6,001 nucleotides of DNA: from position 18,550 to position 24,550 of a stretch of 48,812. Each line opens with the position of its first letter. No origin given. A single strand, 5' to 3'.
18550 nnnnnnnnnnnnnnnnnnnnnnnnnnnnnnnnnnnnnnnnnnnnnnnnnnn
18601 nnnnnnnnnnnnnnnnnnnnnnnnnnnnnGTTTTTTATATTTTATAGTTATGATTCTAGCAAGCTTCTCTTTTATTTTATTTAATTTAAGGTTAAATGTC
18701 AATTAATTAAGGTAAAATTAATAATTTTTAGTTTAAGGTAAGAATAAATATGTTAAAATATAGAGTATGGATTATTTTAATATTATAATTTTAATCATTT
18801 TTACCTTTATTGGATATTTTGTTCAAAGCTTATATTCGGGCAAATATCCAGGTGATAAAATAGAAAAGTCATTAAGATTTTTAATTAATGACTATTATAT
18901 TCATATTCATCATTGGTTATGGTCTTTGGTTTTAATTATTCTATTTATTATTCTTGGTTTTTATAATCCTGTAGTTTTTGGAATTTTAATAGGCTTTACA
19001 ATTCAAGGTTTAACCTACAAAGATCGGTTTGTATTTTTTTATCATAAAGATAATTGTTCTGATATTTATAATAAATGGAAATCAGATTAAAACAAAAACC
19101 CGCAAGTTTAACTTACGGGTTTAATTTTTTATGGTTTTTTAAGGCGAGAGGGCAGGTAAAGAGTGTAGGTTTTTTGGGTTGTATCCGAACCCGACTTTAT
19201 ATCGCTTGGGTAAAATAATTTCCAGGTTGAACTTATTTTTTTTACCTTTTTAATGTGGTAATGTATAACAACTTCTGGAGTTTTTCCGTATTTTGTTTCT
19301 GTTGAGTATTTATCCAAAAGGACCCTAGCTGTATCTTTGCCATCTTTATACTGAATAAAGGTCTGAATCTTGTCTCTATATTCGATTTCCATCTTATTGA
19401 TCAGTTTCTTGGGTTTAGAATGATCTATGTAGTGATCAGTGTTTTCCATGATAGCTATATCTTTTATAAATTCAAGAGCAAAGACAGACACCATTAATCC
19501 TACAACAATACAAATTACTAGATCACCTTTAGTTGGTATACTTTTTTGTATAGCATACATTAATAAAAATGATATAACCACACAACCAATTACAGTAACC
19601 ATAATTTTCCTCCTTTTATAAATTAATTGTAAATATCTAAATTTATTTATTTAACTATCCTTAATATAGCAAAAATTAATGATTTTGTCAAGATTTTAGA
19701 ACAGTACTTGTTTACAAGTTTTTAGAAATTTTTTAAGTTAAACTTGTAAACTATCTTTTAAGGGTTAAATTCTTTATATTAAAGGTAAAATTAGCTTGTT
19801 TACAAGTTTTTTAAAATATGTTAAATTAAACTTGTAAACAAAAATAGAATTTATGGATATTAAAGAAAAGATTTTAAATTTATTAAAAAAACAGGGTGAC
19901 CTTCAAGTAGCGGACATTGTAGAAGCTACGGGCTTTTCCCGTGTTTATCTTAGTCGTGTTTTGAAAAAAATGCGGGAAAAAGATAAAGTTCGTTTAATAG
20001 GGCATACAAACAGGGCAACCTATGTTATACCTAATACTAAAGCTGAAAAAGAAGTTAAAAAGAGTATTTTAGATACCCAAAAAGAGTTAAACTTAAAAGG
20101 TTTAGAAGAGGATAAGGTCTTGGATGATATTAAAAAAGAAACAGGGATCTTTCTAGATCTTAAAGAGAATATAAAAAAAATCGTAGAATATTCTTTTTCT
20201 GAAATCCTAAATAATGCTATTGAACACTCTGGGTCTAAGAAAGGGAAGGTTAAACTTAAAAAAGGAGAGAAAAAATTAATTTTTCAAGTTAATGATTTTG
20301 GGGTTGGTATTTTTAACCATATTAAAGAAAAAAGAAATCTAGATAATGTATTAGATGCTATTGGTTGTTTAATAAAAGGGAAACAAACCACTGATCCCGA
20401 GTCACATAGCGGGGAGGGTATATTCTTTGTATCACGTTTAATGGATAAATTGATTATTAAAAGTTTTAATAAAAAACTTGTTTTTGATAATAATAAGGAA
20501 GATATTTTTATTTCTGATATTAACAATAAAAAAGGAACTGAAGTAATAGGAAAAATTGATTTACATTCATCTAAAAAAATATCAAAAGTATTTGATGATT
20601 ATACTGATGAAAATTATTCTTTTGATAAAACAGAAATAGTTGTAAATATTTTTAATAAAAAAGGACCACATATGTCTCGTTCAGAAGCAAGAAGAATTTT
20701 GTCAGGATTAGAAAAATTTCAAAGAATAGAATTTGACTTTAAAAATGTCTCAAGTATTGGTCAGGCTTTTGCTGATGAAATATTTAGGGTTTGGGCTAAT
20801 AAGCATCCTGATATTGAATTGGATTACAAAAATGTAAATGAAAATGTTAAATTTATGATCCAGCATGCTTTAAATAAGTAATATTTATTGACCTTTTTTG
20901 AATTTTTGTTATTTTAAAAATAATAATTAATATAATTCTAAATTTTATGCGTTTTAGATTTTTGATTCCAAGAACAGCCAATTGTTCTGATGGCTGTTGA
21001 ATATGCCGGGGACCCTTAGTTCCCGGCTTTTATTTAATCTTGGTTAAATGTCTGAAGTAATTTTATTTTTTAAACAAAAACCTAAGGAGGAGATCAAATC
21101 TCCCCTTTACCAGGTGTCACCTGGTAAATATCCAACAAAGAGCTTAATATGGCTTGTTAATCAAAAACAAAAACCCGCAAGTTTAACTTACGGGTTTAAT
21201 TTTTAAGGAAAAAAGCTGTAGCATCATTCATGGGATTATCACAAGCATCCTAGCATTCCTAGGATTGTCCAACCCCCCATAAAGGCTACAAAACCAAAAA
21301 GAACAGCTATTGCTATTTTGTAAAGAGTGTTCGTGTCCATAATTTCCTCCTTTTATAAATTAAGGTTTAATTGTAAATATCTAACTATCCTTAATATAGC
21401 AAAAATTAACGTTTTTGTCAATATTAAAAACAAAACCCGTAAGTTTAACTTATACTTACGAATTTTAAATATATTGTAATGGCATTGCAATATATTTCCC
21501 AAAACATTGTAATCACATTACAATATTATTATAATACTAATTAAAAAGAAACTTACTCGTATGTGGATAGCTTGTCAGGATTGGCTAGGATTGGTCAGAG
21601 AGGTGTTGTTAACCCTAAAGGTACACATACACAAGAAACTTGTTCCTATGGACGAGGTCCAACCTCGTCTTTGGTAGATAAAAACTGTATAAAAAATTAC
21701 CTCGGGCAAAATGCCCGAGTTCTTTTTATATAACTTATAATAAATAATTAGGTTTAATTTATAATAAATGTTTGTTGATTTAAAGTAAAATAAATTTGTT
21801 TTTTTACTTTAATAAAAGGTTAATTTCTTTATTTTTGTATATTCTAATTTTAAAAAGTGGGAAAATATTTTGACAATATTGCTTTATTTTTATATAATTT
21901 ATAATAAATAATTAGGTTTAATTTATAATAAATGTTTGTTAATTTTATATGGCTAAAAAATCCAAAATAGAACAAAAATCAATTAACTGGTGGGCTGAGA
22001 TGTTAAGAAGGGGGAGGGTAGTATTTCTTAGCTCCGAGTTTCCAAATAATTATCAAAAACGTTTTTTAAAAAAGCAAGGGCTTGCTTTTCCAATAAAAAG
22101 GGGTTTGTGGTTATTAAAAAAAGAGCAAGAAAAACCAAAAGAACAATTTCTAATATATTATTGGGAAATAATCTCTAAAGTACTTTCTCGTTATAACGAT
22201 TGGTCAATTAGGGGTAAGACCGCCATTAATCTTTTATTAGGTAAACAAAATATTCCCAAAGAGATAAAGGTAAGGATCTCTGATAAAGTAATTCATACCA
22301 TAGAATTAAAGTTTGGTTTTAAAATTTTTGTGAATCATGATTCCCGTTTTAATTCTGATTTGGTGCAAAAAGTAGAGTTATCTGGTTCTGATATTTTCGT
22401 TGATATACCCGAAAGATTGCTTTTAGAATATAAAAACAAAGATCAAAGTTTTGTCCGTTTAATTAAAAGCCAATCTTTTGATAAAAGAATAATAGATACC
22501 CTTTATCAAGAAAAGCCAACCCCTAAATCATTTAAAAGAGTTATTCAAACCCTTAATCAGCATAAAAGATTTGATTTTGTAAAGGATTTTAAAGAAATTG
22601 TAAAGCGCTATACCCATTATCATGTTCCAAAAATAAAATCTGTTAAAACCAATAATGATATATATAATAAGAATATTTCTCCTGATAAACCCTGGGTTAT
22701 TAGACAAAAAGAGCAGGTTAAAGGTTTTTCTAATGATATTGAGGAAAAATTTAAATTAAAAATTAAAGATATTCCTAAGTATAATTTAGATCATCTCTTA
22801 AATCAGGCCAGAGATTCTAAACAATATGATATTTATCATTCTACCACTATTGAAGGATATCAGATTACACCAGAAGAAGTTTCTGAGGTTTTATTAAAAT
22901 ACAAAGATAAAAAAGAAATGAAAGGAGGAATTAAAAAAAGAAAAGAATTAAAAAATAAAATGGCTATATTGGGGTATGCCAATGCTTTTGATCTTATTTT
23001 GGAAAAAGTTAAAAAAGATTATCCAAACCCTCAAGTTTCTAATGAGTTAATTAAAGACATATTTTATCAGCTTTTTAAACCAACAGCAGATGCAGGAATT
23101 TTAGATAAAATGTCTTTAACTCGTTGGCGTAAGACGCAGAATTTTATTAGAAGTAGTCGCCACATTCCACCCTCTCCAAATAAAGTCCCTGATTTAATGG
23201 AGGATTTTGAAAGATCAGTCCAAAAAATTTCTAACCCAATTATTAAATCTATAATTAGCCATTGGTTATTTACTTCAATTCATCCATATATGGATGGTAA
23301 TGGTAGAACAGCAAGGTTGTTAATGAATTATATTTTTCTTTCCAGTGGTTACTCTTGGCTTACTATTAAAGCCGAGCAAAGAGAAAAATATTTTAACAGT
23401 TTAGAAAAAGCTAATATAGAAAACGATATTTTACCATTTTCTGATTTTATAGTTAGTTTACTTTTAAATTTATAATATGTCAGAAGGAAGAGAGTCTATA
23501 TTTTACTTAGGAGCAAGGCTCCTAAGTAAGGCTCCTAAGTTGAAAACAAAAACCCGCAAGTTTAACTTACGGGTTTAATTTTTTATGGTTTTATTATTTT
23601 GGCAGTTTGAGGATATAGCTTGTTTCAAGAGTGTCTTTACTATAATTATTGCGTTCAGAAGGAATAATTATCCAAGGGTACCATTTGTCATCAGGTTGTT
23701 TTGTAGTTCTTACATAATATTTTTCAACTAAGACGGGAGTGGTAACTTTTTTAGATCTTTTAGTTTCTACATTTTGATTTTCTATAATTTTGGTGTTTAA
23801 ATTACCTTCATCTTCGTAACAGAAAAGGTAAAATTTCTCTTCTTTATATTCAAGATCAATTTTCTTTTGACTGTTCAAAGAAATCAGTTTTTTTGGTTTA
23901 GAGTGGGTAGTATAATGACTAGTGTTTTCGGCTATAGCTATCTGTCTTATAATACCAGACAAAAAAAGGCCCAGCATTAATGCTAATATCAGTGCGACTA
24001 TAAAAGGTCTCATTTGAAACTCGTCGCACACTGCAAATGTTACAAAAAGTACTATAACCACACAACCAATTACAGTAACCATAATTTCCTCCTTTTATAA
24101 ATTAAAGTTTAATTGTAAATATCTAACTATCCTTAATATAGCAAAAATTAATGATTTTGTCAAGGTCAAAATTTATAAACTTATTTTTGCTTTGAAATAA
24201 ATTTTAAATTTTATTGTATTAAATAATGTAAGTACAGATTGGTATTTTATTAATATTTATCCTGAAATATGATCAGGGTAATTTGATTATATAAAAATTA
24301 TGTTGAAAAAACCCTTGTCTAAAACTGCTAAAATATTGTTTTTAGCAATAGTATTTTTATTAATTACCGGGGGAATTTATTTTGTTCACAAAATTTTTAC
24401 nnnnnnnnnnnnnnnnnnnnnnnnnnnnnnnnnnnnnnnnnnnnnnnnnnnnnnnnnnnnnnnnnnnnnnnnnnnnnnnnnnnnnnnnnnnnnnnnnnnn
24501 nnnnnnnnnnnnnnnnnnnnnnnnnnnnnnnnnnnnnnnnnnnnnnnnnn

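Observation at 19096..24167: Triplicated promoter-leader-RBS ... terminator expression cassette carrying different small membrane-protein cargos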

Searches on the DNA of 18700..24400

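Call 11: search_rna_families(source=window, start=18700, end=24400, threshold=evalue, max_evalue=1, show_alignments=2)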
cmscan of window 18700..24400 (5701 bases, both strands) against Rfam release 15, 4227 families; matches with E-value up to 1: 2.
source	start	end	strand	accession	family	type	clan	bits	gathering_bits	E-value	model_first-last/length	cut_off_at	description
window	21158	21226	-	RF00519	suhB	Gene; sRNA;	CL00108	24.7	41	0.069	1-77/77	no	Makes More Granules Regulator RNA (mmgR)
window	21167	21224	-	RF02450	ncr1175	Gene; sRNA;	-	23.5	60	0.6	1-110/110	no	Bacillus sRNA ncr1175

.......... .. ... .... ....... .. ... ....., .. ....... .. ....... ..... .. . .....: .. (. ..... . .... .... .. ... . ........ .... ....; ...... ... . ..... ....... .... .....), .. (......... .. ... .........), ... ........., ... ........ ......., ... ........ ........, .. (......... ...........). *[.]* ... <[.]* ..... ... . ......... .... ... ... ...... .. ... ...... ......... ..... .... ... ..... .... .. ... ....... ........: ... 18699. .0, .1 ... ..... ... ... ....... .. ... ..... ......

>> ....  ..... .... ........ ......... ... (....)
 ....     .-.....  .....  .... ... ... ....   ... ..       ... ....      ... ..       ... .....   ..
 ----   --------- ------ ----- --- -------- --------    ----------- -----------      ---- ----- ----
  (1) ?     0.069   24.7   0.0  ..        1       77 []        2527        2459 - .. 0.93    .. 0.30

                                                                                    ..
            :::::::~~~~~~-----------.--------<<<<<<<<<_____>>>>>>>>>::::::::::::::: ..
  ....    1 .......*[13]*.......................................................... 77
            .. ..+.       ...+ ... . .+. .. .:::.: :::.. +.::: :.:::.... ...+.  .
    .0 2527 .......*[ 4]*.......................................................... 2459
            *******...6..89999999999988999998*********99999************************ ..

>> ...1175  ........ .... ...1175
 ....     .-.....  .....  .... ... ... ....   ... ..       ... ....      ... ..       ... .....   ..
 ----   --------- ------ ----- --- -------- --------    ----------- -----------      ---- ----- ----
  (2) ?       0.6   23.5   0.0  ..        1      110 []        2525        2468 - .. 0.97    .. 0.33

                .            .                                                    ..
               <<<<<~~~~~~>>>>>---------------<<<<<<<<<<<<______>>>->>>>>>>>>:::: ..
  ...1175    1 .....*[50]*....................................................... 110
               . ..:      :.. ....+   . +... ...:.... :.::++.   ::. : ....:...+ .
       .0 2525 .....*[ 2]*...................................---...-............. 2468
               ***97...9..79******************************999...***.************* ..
